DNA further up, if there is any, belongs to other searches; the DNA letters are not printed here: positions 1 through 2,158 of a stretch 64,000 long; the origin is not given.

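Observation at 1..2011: In-frame fusion of the peptidoglycan editing factor PgeF (YfiH/DUF152) to MurD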

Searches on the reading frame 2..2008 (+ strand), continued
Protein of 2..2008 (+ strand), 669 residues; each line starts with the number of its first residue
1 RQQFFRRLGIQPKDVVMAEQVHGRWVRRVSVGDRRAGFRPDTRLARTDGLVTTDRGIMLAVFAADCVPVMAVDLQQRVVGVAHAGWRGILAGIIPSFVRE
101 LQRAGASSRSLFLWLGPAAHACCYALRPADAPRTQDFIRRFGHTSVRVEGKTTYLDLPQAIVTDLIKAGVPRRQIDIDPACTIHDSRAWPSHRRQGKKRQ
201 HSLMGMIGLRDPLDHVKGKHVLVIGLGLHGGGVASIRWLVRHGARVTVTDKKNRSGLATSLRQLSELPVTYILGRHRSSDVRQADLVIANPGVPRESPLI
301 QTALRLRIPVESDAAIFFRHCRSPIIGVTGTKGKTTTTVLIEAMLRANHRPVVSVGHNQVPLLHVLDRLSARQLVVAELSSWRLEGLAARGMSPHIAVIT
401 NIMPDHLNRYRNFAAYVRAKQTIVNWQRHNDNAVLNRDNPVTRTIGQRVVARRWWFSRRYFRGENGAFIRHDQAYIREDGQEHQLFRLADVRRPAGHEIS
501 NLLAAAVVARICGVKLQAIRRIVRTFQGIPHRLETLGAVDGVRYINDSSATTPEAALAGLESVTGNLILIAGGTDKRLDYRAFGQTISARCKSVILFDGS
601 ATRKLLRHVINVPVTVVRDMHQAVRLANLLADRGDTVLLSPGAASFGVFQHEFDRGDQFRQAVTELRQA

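Call 12: find_encoding_contigs(protein=P0003, flank=10000, max_places=3)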
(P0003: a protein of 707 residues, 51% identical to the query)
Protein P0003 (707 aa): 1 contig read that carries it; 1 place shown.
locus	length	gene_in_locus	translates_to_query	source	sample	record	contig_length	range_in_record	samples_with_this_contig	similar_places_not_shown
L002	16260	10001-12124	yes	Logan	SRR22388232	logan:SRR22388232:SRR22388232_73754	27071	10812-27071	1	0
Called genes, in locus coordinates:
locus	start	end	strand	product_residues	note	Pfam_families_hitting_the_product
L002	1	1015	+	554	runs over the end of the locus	PF06418:CTP_synth_N, PF00117:GATase, PF07722:Peptidase_C26 (weak)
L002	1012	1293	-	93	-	PF01016:Ribosomal_L27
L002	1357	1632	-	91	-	-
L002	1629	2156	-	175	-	-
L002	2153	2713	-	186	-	PF05137:PilN (weak)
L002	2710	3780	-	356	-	PF11104:PilM_2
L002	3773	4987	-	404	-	PF28597:T2SSF_N, PF00482:T2SSF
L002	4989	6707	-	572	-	PF05157:MshEN, PF00437:T2SSE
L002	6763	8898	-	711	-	PF13231:PMT_2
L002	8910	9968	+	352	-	PF00953:Glycos_transf_4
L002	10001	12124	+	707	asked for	PF02578:Cu-oxidase_4, PF21799:MurD-like_N, PF08245:Mur_ligase_M, PF02875:Mur_ligase_C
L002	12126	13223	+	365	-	PF01098:FTSW_RODA_SPOVE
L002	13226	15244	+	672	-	PF03033:Glyco_transf_28, PF04101:Glyco_tran_28_C, PF01565:FAD_binding_4, PF02873:MurB_C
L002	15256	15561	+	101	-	PF02482:Ribosomal_S30AE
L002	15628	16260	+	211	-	?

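Call 34: search_protein_representatives(protein=P0001)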
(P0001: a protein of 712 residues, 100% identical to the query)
Query: 712 residues. Proteins with E-value up to 0.001 (for the whole library): 52150; up to 1e-10: 26214; up to 1e-30: 7736. The best 150 are listed.
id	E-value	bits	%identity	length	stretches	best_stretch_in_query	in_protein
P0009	6.4e-194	662.9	47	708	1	5-710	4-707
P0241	1.5e-154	532.8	43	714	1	8-710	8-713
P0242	8.0e-122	424.6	47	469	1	259-706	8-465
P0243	4.3e-117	409.0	46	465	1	255-711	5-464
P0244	9.6e-116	404.6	45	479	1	260-708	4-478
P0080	1.0e-115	404.5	53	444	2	261-501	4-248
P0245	3.5e-115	402.7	43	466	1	259-705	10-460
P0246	8.9e-115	401.4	36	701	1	8-708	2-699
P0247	9.4e-113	394.7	33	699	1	8-709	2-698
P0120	1.9e-112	393.7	46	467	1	255-711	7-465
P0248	1.7e-111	390.5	41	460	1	256-708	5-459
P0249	1.7e-111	390.5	44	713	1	257-709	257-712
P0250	1.9e-111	390.3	49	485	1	261-709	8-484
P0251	1.5e-109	384.1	44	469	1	257-710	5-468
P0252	1.5e-109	384.1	45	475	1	259-711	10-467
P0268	1.1e-103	364.7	35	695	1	9-707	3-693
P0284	2.8e-99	350.1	45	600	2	257-503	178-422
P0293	2.4e-97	343.8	38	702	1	59-706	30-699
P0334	4.2e-91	323.1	42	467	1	259-708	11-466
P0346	3.2e-90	320.2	42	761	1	260-712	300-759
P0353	1.5e-89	318.0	41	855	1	252-709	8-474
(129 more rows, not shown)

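Call 36: search_protein_families(library=pfam, proteins=[P0241, P0246, P0247, P0268, P0293, P0249, P0346, P0284, P0353], max_evalue=0.001)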
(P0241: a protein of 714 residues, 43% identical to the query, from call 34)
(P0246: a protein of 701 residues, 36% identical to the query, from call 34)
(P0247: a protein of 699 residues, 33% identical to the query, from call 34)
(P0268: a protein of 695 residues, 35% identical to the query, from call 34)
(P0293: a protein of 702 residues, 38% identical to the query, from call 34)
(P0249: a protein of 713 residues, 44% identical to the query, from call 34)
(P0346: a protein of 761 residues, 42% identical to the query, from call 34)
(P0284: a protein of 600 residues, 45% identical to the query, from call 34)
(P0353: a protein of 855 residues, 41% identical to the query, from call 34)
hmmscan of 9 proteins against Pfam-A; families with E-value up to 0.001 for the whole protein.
P0241 (714 aa): 4 families
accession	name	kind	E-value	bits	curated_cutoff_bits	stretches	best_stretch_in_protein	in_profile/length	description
PF02578.20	Cu-oxidase_4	-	2.5e-47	161.8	22.9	1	42-240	27-229/238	Multi-copper polyphenol oxidoreductase laccase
PF08245.18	Mur_ligase_M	-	3.2e-20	73.4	24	1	370-503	1-149/200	Mur ligase middle domain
PF02875.26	Mur_ligase_C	-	2.2e-06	29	28.4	1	574-686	1-124/127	Mur ligase, glutamate ligase domain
PF21799.2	MurD-like_N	-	2.8e-06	28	27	1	262-345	2-79/88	Mur ligase MurD-like, N-terminal domain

P0246 (701 aa): 4 families
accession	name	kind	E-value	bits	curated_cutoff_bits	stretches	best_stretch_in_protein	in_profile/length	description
PF02578.20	Cu-oxidase_4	-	5.6e-53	180.2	22.9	1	31-236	22-229/238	Multi-copper polyphenol oxidoreductase laccase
PF08245.18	Mur_ligase_M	-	1.1e-20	74.9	24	1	365-488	1-138/200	Mur ligase middle domain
PF21799.2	MurD-like_N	-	6.2e-12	46.1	27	1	256-347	1-86/88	Mur ligase MurD-like, N-terminal domain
PF02875.26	Mur_ligase_C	-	2.8e-09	38.3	28.4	1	566-675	1-125/127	Mur ligase, glutamate ligase domain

P0247 (699 aa): 3 families
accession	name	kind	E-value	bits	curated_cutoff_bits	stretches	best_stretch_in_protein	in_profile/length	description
PF02578.20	Cu-oxidase_4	-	2.2e-47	161.9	22.9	1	31-233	22-227/238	Multi-copper polyphenol oxidoreductase laccase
PF08245.18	Mur_ligase_M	-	9.5e-23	81.6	24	1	364-528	1-180/200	Mur ligase middle domain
PF21799.2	MurD-like_N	-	3.5e-11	43.7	27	1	255-343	1-83/88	Mur ligase MurD-like, N-terminal domain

P0268 (695 aa): 4 families
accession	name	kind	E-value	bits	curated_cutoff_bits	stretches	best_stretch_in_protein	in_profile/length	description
PF02578.20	Cu-oxidase_4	-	1.2e-54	185.7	22.9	1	31-237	22-230/238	Multi-copper polyphenol oxidoreductase laccase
PF08245.18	Mur_ligase_M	-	8e-16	59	24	1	366-482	1-132/200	Mur ligase middle domain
PF02875.26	Mur_ligase_C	-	1.8e-06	29.3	28.4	1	563-670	2-125/127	Mur ligase, glutamate ligase domain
PF21799.2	MurD-like_N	-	0.00018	22.2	27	1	258-349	3-87/88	Mur ligase MurD-like, N-terminal domain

P0293 (702 aa): 3 families
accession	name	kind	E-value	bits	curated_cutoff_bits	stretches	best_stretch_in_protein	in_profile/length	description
PF02578.20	Cu-oxidase_4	-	2.3e-53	181.5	22.9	1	28-214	45-234/238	Multi-copper polyphenol oxidoreductase laccase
PF08245.18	Mur_ligase_M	-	1.2e-23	84.6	24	1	360-540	1-200/200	Mur ligase middle domain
PF02875.26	Mur_ligase_C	-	2.2e-15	58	28.4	1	562-679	1-127/127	Mur ligase, glutamate ligase domain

P0249 (713 aa): 13 families
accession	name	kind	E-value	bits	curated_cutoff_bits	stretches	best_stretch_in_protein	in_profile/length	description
PF08245.18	Mur_ligase_M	-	3.7e-29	102.6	24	1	371-552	1-200/200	Mur ligase middle domain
PF12146.15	Hydrolase_4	-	4.2e-20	72.5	27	1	23-145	2-120/239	Serine aminopeptidase, S33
PF00561.26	Abhydrolase_1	-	2.2e-14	54.1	25.8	1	27-133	2-102/245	alpha/beta hydrolase fold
PF21799.2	MurD-like_N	-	1e-11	45.4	27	1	262-353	1-86/88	Mur ligase MurD-like, N-terminal domain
PF02875.26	Mur_ligase_C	-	2.5e-11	44.9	28.4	1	574-680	1-117/127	Mur ligase, glutamate ligase domain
PF02129.25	Peptidase_S15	-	2.1e-10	41.2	23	1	48-138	45-133/262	X-Pro dipeptidyl-peptidase (S15 family)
PF00326.27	Peptidase_S9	-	7.7e-08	32.5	22.6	1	74-252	33-205/213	Prolyl oligopeptidase family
PF20408.4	Abhydrolase_11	-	3.5e-07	30.6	27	1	27-120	4-96/193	Alpha/beta hydrolase domain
PF12697.13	Abhydrolase_6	-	1e-06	30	26.3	1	27-234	1-204/217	Alpha/beta hydrolase family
PF01738.24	DLH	-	3.5e-05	23.9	21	0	73-129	69-125/217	Dienelactone hydrolase family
PF00756.26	Esterase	-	5.4e-05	23.5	22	1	28-150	27-154/251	Putative esterase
PF02089.21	Palm_thioest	-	0.00035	20.8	26.8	1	28-147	2-122/254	Palmitoyl protein thioesterase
PF05448.18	AXE1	-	0.00084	18.6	21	0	184-236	253-305/321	Acetyl xylan esterase (AXE1)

P0346 (761 aa): 4 families
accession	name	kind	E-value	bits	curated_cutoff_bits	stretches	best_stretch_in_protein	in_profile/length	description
PF08245.18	Mur_ligase_M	-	2.4e-29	103.2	24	1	409-592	1-200/200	Mur ligase middle domain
PF01177.27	Asp_Glu_race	-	4.3e-26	92.4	31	1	21-221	19-210/211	Asp/Glu/Hydantoin racemase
PF02875.26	Mur_ligase_C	-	1.7e-14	55.2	28.4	1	614-733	1-127/127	Mur ligase, glutamate ligase domain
PF21799.2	MurD-like_N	-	4.8e-12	46.4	27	1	303-393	2-88/88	Mur ligase MurD-like, N-terminal domain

P0284 (600 aa): 4 families
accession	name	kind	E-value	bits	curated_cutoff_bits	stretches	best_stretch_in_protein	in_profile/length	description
PF04229.20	GrpB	-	3.7e-31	108.9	25.5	1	5-166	2-157/159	GrpB protein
PF08245.18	Mur_ligase_M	-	5.6e-24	85.6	24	1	292-432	1-161/200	Mur ligase middle domain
PF21799.2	MurD-like_N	-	9.8e-15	55.1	27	1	183-274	1-86/88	Mur ligase MurD-like, N-terminal domain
PF02875.26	Mur_ligase_C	-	3.5e-11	44.5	28.4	1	460-575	2-125/127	Mur ligase, glutamate ligase domain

P0353 (855 aa): 4 families
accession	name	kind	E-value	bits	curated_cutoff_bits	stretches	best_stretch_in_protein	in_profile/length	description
PF08245.18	Mur_ligase_M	-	4.2e-25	89.3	24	1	128-307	1-200/200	Mur ligase middle domain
PF02875.26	Mur_ligase_C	-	2.5e-11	45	28.4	1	329-450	1-126/127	Mur ligase, glutamate ligase domain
PF21799.2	MurD-like_N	-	1.4e-10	41.7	27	1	18-110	1-86/88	Mur ligase MurD-like, N-terminal domain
PF10282.15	Lactonase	-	1.7e-08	34.5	21.7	0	645-713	244-315/344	Lactonase, 7-bladed beta-propeller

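Call 39: find_encoding_contigs(protein=P0246, flank=8000, max_places=2)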
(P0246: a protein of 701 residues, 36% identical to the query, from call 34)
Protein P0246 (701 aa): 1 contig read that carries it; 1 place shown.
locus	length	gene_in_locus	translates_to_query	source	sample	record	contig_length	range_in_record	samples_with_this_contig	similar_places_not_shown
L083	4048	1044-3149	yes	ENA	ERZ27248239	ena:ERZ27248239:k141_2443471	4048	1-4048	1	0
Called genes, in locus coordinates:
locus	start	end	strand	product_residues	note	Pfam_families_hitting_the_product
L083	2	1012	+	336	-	?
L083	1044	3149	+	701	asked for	PF02578:Cu-oxidase_4, PF21799:MurD-like_N, PF08245:Mur_ligase_M, PF02875:Mur_ligase_C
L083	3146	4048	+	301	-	?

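Call 42: find_encoding_contigs(protein=P0334, flank=6000, max_places=2)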
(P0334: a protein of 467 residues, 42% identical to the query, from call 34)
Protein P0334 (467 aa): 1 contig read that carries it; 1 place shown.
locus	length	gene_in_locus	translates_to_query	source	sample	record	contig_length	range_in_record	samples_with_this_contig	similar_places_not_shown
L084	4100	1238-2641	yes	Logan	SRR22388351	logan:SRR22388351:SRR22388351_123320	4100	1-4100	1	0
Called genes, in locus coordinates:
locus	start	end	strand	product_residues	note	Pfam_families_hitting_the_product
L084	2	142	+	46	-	?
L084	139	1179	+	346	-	PF10555:MraY_sig1 (faint), PF00953:Glycos_transf_4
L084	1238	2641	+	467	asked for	PF21799:MurD-like_N, PF08245:Mur_ligase_M, PF02875:Mur_ligase_C (weak)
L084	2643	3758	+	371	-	PF01098:FTSW_RODA_SPOVE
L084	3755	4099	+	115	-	?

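Call 43: find_encoding_contigs(protein=P0011, flank=6000, max_places=2)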
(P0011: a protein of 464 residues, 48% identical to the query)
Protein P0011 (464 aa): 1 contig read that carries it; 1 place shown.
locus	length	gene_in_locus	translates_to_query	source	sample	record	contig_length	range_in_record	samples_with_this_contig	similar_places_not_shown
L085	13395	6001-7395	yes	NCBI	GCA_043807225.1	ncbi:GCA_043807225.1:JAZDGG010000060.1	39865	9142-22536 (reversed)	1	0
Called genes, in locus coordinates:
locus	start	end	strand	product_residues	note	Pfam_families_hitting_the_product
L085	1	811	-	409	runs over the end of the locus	PF28597:T2SSF_N, PF00482:T2SSF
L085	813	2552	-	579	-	PF05157:MshEN, PF00437:T2SSE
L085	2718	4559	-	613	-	PF13231:PMT_2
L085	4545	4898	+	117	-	-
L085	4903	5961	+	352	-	PF00953:Glycos_transf_4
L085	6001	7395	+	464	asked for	PF21799:MurD-like_N, PF08245:Mur_ligase_M, PF02875:Mur_ligase_C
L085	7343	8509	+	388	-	PF01098:FTSW_RODA_SPOVE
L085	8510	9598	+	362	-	PF03033:Glyco_transf_28, PF04101:Glyco_tran_28_C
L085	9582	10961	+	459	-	PF01225:Mur_ligase, PF08245:Mur_ligase_M, PF02875:Mur_ligase_C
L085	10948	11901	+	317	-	PF01565:FAD_binding_4, PF02873:MurB_C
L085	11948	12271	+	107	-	PF02482:Ribosomal_S30AE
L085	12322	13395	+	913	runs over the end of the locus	PF07517:SecA_DEAD, PF01043:SecA_PP_bind, PF21090:P-loop_SecA, PF07516:SecA_SW, PF02810:SEC-C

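Call 44: find_encoding_contigs(protein=P0012, flank=6000, max_places=2)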
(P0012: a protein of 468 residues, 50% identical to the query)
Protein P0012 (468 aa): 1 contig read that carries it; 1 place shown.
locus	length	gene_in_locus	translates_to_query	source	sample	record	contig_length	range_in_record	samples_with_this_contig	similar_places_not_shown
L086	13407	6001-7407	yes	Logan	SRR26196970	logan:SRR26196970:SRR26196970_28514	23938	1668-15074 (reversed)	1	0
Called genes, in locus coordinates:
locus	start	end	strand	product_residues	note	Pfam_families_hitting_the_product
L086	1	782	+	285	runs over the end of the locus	PF13529:Peptidase_C39_2 (weak)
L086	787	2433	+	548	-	-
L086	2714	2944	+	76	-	-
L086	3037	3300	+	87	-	PF01106:NifU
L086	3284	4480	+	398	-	PF00266:Aminotran_5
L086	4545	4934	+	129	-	-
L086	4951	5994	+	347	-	PF10555:MraY_sig1 (faint), PF00953:Glycos_transf_4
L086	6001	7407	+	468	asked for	PF21799:MurD-like_N, PF08245:Mur_ligase_M, PF02875:Mur_ligase_C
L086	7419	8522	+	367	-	PF01098:FTSW_RODA_SPOVE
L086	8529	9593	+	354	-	PF03033:Glyco_transf_28, PF04101:Glyco_tran_28_C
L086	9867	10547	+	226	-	PF03703:bPH_2 (faint)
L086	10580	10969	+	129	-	PF04977:DivIC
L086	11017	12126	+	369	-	PF13623:SurA_N_2, PF13624:SurA_N_3, PF13145:Rotamase_2, PF00639:Rotamase, PF13616:Rotamase_3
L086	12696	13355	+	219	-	PF03330:DPBB_1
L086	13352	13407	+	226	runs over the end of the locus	PF00005:ABC_tran, PF13401:AAA_22 (weak), PF13304:AAA_21 (faint)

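Call 50: find_encoding_contigs(protein=P0293, flank=8000, max_places=2)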
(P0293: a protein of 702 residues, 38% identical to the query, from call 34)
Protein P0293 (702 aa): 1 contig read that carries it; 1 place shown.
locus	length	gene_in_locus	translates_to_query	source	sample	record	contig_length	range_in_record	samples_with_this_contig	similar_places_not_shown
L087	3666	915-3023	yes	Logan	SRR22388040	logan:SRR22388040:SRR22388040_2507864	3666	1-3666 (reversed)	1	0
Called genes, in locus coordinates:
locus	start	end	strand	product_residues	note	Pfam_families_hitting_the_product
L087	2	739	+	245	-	?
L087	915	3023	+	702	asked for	PF02578:Cu-oxidase_4, PF08245:Mur_ligase_M, PF02875:Mur_ligase_C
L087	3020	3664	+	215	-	?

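Call 51: find_encoding_contigs(protein=P0268, flank=8000, max_places=2)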
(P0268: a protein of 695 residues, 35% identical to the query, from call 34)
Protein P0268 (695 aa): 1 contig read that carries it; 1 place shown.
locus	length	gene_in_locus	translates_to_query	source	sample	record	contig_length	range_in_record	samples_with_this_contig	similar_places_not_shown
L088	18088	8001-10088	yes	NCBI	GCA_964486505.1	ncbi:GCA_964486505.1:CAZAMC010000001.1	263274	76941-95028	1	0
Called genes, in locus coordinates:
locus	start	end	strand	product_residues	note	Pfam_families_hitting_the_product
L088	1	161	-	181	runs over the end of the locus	-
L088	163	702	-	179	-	PF05137:PilN (weak)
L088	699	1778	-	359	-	PF11104:PilM_2, PF06723:MreB_Mbl (faint), PF14450:FtsA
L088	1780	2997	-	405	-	PF28597:T2SSF_N (weak), PF00482:T2SSF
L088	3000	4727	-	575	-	PF05157:MshEN, PF00437:T2SSE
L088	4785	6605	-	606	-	PF13231:PMT_2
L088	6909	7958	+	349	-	PF10555:MraY_sig1 (faint), PF00953:Glycos_transf_4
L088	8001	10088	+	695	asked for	PF02578:Cu-oxidase_4, PF08245:Mur_ligase_M, PF02875:Mur_ligase_C (weak)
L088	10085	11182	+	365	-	PF01098:FTSW_RODA_SPOVE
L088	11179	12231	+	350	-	PF03033:Glyco_transf_28, PF04101:Glyco_tran_28_C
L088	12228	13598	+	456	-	PF01225:Mur_ligase, PF08245:Mur_ligase_M, PF02875:Mur_ligase_C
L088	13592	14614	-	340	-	-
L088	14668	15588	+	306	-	PF01565:FAD_binding_4, PF02873:MurB_C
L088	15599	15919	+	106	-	PF02482:Ribosomal_S30AE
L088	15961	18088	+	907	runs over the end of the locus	PF07517:SecA_DEAD, PF01043:SecA_PP_bind, PF21090:P-loop_SecA, PF07516:SecA_SW, PF02810:SEC-C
